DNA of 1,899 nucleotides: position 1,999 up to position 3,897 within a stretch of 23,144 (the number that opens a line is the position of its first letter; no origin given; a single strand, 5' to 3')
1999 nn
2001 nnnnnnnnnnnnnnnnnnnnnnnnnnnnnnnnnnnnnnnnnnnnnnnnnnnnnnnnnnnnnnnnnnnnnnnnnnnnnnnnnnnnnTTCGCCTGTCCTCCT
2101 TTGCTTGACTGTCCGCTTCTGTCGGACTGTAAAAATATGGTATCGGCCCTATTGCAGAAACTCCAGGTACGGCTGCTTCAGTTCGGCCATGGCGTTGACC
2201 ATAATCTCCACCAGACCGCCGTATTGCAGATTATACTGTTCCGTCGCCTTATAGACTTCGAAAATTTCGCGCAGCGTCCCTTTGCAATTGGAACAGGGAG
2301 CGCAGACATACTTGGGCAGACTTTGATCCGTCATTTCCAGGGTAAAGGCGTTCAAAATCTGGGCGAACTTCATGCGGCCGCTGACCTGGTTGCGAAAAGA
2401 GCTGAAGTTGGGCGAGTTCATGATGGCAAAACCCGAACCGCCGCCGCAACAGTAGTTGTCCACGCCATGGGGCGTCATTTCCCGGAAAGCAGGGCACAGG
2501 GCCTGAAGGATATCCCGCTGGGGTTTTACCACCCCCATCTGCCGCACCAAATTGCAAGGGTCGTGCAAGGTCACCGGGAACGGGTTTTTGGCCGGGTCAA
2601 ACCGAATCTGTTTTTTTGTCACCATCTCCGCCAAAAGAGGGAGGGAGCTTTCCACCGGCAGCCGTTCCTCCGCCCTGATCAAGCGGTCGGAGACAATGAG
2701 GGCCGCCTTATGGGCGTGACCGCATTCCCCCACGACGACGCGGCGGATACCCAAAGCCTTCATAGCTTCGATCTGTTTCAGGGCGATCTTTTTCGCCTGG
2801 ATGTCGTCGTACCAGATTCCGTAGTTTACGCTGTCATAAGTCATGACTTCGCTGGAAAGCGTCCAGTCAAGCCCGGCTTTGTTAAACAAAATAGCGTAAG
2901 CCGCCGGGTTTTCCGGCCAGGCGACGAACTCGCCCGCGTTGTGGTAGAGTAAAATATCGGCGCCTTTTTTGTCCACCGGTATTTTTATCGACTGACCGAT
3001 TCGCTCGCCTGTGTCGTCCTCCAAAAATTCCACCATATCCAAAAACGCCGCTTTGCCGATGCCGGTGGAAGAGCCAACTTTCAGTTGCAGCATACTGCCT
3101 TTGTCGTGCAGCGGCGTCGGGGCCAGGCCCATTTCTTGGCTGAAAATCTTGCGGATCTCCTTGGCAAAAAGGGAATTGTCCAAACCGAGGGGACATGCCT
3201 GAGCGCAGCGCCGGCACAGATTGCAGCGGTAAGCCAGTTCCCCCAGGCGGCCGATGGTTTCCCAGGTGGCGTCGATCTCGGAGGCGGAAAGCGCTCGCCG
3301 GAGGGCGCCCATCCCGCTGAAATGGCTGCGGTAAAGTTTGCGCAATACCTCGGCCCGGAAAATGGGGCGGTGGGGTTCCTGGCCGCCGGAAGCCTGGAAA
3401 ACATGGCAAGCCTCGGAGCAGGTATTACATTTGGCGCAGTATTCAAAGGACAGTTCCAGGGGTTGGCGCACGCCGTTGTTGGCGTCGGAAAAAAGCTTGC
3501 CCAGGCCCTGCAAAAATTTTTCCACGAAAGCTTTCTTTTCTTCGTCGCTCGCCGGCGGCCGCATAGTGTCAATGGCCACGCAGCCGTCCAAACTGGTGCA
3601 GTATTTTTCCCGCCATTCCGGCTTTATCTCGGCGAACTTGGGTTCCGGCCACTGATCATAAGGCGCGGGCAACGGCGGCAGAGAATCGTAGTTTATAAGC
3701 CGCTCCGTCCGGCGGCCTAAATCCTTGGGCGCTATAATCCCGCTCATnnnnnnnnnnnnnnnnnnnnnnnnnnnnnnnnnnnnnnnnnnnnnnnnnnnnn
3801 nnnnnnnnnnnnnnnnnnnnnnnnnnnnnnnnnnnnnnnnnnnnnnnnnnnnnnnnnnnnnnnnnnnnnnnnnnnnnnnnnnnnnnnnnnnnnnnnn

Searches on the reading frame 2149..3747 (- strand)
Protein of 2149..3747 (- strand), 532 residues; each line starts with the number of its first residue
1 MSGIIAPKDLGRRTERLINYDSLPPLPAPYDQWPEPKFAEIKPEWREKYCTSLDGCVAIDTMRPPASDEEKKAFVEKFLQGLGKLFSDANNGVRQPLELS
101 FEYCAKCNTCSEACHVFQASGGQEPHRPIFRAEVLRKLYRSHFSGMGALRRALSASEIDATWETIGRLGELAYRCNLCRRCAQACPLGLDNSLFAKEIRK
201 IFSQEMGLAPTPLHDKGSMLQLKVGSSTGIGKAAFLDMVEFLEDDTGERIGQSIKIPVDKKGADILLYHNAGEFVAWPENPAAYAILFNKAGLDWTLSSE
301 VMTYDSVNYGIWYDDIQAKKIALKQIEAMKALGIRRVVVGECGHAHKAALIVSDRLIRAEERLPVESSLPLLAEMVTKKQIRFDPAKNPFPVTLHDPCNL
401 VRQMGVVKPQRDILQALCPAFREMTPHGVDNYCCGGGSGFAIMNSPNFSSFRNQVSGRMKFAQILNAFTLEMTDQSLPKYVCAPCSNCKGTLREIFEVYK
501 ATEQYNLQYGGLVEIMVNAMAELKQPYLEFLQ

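Call 4: search_protein_families(library=pfam, proteins=[window:2149-3747:-], max_evalue=0.01)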
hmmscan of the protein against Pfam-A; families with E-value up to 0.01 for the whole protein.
window:2149-3747:- (532 aa): 7 families
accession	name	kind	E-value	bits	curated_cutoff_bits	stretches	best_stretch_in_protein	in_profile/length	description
PF13183.11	Fer4_8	-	7.3e-11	42.9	27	1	101-188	2-67/68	4Fe-4S dicluster domain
PF02754.22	CCG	-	1e-07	32.4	20.6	1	392-493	1-85/85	Cysteine-rich domain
PF13534.11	Fer4_17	-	1.6e-07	32.2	22.2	1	104-190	2-61/61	4Fe-4S dicluster domain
PF13237.11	Fer4_10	-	5.2e-05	23.5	25.5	0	174-192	8-28/53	4Fe-4S dicluster domain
PF13187.11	Fer4_9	-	0.003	18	27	0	103-188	1-50/52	4Fe-4S dicluster domain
PF00037.32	Fer4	-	0.0052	17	21.1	0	174-186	7-19/24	4Fe-4S binding domain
PF12838.12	Fer4_7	-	0.0094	16.8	27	1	104-188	2-51/52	4Fe-4S dicluster domain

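Call 5: search_protein_families(library=ncbifam, proteins=[window:2149-3747:-], max_evalue=0.01)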
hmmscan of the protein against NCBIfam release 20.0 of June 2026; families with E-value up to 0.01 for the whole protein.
window:2149-3747:- (532 aa): 9 families
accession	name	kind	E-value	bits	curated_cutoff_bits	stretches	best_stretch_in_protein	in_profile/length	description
NF045796.1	DsrK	equivalog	7.5e-105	351.1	400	1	72-520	17-435/453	sulfate reduction electron transfer complex DsrMKJOP subunit DsrK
NF045711.1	sulf_resp_HmcF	equivalog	2.2e-56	191.6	750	1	85-514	43-447/457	sulfate respiration complex iron-sulfur protein HmcF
NF045724.1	ferredox_TmcB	equivalog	8.5e-56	189.3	735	1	97-503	36-415/430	electron transfer complex ferredoxin TmcB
NF045670.1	quin_L_LdhH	equivalog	2e-10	39.6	800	1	317-442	520-649/706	L-lactate dehydrogenase (quinone) large subunit LdhH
NF004898.0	PRK06259.1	equivalog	5.8e-10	38.4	385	1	374-500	362-471/488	fumarate reductase (CoM/CoB) subunit TfrB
TIGR00273.1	TIGR00273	equivalog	7.4e-05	21.8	444.8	1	104-219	295-386/432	LutB/LldF family L-lactate oxidation iron-sulfur protein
NF004616.0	PRK05950.1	subfamily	0.0001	21.6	228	0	172-203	203-234/238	succinate dehydrogenase iron-sulfur subunit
NF008369.0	PRK11168.1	equivalog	0.00023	20.2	278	0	98-119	7-28/401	anaerobic glycerol-3-phosphate dehydrogenase subunit C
NF045663.1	diclust_near_Sec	equivalog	0.00042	18.5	530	1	372-445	515-589/759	pyridine nucleotide-disulfide oxidoreductase/dicluster-binding protein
